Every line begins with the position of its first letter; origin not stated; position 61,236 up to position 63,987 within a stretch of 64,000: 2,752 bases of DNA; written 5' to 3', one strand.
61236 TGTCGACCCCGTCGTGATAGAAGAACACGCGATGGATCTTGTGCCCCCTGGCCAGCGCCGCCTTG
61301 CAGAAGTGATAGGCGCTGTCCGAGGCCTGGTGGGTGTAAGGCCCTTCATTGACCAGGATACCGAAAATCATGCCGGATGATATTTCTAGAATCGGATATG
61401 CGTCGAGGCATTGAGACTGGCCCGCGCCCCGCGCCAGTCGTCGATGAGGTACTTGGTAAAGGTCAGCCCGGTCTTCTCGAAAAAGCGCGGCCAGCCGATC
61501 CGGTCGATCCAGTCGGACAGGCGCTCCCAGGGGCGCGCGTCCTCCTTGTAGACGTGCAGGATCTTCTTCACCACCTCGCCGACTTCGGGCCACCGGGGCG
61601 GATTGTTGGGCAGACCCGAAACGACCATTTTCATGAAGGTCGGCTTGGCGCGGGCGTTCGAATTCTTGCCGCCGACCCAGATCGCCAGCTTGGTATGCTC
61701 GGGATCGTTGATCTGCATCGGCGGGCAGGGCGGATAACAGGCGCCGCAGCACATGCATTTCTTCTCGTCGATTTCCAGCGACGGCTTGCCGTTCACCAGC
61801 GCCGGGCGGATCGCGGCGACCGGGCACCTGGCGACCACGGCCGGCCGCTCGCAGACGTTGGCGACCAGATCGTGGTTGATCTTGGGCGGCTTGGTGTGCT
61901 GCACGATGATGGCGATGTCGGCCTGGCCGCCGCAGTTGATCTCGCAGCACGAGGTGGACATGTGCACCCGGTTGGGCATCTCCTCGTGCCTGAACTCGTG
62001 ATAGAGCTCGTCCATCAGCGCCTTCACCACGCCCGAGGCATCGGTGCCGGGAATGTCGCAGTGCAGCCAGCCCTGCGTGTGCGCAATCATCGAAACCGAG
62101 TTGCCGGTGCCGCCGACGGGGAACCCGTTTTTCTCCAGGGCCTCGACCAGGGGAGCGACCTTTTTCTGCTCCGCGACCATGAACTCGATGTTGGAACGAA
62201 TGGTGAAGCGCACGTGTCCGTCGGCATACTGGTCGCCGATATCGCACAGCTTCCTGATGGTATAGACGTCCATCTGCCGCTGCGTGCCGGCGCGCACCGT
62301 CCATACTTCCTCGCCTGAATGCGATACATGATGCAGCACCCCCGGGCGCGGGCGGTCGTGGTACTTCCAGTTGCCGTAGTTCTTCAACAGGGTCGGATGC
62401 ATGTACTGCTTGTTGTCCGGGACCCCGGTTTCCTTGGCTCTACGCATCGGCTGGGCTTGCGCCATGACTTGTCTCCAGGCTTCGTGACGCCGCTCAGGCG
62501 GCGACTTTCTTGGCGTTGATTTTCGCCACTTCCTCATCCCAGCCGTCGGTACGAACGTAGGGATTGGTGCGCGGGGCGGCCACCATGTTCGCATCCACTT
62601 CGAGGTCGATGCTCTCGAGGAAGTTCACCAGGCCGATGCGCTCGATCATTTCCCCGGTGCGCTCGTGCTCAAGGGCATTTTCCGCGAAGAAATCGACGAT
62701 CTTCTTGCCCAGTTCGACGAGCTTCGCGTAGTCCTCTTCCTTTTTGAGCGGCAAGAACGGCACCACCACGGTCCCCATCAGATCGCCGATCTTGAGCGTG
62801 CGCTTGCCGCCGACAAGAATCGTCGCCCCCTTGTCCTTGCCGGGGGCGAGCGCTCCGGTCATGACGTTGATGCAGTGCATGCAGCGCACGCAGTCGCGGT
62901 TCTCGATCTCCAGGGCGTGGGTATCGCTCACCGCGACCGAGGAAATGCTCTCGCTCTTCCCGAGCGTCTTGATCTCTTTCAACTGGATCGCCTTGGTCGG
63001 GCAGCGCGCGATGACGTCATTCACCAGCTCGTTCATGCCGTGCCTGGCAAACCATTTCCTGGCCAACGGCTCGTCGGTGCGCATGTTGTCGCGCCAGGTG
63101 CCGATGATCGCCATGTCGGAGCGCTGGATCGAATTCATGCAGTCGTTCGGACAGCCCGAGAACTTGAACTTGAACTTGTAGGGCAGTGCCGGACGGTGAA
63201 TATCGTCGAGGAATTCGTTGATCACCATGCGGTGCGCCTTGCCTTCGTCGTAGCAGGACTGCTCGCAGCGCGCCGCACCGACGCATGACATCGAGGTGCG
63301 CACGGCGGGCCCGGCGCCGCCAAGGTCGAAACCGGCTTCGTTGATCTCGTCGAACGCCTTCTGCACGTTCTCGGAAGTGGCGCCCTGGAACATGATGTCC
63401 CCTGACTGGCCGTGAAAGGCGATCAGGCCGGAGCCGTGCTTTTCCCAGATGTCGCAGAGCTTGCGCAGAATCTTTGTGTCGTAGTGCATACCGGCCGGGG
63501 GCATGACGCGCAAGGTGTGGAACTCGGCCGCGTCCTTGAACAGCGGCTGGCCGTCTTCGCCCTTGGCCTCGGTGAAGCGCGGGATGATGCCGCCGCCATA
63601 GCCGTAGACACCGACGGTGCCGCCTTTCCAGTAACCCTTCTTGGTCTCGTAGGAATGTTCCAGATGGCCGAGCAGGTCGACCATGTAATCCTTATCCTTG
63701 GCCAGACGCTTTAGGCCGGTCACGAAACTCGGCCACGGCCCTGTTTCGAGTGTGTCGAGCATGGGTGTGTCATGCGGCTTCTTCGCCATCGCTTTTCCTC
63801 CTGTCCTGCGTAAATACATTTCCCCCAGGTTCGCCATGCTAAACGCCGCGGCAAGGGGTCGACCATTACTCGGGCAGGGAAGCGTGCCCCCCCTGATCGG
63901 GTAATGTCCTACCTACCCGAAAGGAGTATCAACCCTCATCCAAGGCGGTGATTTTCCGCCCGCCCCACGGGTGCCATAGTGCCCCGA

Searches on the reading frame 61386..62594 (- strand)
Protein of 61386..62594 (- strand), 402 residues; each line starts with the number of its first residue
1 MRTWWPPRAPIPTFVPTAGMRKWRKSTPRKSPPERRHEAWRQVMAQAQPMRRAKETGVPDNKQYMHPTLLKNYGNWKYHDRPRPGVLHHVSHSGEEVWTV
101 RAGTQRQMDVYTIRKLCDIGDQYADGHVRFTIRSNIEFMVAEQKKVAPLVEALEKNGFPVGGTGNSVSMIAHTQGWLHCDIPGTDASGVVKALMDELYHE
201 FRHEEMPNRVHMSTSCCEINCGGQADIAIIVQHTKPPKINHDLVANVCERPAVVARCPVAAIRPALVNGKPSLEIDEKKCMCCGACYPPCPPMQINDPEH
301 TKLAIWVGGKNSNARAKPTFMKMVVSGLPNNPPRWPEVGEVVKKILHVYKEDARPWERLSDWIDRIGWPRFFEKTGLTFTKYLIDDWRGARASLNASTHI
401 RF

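Call 56: search_protein_families(library=pfam, proteins=[window:61386-62594:-], max_evalue=0.0001)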
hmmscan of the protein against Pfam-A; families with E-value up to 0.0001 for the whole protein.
window:61386-62594:- (402 aa): 2 families
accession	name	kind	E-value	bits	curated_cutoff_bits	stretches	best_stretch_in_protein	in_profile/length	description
PF01077.27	NIR_SIR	-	9.1e-23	80.9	27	1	164-379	2-154/158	Nitrite and sulphite reductase 4Fe-4S domain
PF03460.22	NIR_SIR_ferr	-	3.5e-11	43.1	24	1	89-155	1-68/69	Nitrite/Sulfite reductase ferredoxin-like half domain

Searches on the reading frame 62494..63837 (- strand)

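Call 56: search_protein_families(library=pfam, proteins=[window:62494-63837:-], max_evalue=0.0001)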
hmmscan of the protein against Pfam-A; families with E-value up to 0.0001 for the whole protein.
window:62494-63837:- (447 aa): 2 families
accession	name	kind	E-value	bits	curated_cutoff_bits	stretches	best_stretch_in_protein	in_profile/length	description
PF01077.27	NIR_SIR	-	1.9e-34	118.8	27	1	176-414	2-154/158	Nitrite and sulphite reductase 4Fe-4S domain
PF03460.22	NIR_SIR_ferr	-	1e-09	38.4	24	1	101-168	4-69/69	Nitrite/Sulfite reductase ferredoxin-like half domain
